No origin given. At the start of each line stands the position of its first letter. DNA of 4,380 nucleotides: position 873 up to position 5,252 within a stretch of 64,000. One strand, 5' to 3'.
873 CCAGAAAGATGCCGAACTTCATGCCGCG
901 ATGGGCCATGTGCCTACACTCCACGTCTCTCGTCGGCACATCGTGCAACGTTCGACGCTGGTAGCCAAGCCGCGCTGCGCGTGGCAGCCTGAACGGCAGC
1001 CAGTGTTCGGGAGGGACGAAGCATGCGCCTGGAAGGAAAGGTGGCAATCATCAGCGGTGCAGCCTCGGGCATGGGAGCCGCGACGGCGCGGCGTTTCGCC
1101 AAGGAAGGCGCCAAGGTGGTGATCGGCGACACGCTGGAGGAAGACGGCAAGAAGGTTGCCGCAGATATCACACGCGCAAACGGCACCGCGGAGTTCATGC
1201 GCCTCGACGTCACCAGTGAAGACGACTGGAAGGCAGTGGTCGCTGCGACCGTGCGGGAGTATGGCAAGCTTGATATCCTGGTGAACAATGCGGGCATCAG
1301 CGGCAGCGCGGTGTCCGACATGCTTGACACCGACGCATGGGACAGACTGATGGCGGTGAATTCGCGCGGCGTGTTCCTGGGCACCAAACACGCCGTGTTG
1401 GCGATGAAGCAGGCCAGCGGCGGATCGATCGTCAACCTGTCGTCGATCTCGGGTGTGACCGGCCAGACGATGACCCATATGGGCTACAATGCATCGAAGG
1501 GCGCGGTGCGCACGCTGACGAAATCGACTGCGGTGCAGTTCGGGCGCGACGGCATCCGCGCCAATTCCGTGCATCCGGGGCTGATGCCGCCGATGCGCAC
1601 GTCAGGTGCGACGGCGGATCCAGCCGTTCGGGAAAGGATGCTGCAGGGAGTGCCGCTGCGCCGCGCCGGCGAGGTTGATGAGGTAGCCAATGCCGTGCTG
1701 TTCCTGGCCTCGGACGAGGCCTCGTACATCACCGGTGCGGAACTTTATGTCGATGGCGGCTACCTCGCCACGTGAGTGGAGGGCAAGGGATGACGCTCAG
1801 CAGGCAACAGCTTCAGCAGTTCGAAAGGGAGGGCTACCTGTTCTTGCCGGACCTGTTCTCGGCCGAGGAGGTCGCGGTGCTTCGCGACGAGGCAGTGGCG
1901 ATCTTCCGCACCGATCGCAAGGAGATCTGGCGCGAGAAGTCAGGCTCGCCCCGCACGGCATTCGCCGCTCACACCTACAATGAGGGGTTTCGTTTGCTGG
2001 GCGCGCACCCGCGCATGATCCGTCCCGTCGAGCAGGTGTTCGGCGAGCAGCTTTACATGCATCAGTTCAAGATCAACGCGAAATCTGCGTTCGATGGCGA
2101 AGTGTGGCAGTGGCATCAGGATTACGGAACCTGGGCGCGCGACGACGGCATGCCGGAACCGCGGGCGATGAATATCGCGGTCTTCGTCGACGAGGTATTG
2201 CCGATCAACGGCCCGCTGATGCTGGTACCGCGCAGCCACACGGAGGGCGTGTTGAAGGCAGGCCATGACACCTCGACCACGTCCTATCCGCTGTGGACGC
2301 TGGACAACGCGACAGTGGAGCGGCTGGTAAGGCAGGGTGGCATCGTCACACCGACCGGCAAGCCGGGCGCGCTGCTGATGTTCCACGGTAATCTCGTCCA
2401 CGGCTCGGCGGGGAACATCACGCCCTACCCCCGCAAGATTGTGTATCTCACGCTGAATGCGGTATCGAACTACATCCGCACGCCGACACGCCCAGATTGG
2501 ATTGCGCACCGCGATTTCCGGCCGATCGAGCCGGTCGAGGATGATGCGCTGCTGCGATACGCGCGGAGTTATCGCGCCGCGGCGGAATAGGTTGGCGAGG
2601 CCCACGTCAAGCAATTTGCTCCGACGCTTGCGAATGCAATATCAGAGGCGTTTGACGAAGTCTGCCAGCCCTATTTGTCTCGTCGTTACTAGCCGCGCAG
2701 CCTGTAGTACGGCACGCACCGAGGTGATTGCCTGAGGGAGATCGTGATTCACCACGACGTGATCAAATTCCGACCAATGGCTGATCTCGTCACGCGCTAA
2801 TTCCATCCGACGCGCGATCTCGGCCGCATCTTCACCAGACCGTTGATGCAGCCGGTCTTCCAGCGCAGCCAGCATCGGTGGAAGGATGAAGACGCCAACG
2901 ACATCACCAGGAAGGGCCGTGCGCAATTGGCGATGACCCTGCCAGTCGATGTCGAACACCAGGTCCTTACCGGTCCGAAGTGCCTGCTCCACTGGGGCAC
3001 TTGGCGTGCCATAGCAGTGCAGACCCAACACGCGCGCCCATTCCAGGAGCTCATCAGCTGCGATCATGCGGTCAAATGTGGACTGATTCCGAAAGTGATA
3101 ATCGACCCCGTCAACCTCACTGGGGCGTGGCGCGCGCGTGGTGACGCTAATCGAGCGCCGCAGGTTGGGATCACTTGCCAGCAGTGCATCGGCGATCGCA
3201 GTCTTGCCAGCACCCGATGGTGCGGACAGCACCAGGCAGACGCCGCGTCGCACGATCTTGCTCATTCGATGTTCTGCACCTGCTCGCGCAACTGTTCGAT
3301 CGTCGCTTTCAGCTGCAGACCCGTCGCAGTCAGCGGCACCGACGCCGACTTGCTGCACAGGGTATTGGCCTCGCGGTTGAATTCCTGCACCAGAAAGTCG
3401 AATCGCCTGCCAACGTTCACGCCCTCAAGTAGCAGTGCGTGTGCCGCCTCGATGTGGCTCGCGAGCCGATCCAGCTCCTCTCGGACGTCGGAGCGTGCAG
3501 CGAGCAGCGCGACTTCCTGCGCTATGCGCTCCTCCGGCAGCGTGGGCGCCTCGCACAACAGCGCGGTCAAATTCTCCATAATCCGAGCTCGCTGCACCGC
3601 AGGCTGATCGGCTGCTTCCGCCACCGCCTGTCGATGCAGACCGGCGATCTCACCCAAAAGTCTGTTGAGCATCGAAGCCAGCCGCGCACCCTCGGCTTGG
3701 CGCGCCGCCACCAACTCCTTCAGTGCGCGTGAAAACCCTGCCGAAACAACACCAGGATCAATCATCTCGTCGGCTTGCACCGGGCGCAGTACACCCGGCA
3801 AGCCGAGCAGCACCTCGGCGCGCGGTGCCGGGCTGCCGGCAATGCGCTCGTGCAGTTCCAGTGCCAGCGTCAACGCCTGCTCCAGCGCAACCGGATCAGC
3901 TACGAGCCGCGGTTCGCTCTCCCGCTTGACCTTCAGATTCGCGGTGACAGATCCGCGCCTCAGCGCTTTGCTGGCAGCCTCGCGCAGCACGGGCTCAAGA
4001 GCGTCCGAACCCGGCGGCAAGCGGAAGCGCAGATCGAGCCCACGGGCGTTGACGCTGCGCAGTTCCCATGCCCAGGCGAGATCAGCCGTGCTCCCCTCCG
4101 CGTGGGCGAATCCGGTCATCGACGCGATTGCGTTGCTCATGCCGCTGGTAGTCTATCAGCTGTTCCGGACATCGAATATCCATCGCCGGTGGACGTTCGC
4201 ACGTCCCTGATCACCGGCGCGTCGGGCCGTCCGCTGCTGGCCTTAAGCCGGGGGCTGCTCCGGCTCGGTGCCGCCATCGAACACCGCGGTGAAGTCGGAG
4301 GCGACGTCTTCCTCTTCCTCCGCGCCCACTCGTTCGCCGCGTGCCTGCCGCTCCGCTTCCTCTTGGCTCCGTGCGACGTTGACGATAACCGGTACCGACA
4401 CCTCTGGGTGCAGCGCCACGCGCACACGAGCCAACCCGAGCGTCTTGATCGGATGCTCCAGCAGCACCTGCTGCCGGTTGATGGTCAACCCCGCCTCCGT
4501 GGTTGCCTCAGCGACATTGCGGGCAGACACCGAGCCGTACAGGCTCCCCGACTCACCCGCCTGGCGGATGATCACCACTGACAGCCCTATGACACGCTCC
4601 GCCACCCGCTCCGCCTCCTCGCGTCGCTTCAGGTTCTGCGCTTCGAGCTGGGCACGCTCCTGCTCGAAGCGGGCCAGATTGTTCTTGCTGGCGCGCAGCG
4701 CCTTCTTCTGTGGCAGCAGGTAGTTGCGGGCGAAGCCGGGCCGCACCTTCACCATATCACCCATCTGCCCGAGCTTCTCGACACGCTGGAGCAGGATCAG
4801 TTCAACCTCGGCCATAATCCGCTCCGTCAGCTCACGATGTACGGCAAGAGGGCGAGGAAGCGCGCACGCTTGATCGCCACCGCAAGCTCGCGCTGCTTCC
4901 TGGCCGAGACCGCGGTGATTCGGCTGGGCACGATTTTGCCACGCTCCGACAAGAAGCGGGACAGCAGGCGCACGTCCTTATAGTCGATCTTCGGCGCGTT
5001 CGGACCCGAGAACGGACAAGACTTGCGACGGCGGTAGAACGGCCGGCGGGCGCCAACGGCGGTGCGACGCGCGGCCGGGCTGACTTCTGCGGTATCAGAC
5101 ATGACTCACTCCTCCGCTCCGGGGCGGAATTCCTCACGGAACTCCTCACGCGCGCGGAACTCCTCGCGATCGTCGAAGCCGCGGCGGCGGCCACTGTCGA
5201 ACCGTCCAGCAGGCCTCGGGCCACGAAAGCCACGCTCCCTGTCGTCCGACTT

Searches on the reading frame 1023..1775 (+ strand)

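Call 23: search_protein_families(library=pfam, proteins=[window:1023-1775:+], max_evalue=0.0001)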
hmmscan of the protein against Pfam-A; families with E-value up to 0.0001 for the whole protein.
window:1023-1775:+ (250 aa): 4 families
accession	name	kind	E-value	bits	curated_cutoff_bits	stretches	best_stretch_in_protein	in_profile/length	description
PF13561.12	adh_short_C2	-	1.4e-68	231.4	27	1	12-247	1-235/236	Enoyl-(Acyl carrier protein) reductase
PF00106.31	adh_short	-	1.3e-51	175.3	26.6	1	6-188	1-182/195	short chain dehydrogenase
PF08659.16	KR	-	3.8e-10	40.4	22.6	1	9-167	4-161/180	KR domain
PF01370.27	Epimerase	-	8.1e-05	22.6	20.9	0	9-177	2-164/240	NAD dependent epimerase/dehydratase family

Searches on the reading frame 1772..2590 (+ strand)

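Call 23: search_protein_families(library=pfam, proteins=[window:1772-2590:+], max_evalue=0.0001)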
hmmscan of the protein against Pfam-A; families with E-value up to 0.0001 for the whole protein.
window:1772-2590:+ (272 aa): 1 family
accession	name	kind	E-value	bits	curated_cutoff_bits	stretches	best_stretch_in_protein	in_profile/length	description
PF05721.19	PhyH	-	6.4e-28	98.9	22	1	17-222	1-212/213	Phytanoyl-CoA dioxygenase (PhyH)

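Call 37: search_protein_families(library=ncbifam, proteins=[window:1772-2590:+], max_evalue=1e-10)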
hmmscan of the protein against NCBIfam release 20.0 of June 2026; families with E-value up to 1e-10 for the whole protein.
window:1772-2590:+ (272 aa): 1 family
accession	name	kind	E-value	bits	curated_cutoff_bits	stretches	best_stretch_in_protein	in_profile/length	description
TIGR02408.1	ectoine_ThpD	equivalog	1.3e-50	172.3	336.5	1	8-252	16-276/277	ectoine hydroxylase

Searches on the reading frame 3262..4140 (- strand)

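Call 23: search_protein_families(library=pfam, proteins=[window:3262-4140:-], max_evalue=0.0001)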
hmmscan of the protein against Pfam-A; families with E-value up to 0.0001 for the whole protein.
window:3262-4140:- (292 aa): 2 families
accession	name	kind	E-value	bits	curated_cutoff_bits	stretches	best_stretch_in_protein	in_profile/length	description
PF08340.16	YicC-like_C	-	5.2e-37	127.1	27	1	178-292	7-120/120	Endoribonuclease YicC-like, C-terminal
PF03755.18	YicC-like_N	-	1.8e-31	110.1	25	1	5-155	1-155/156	Endoribonuclease YicC-like, N-terminal region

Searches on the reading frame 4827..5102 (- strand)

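Call 23: search_protein_families(library=pfam, proteins=[window:4827-5102:-], max_evalue=0.0001)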
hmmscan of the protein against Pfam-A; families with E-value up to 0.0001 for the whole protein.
window:4827-5102:- (91 aa): 1 family
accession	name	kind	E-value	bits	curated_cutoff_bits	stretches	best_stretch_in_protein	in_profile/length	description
PF01084.26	Ribosomal_S18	-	2.6e-25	88.7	21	1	37-86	3-52/52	Ribosomal protein S18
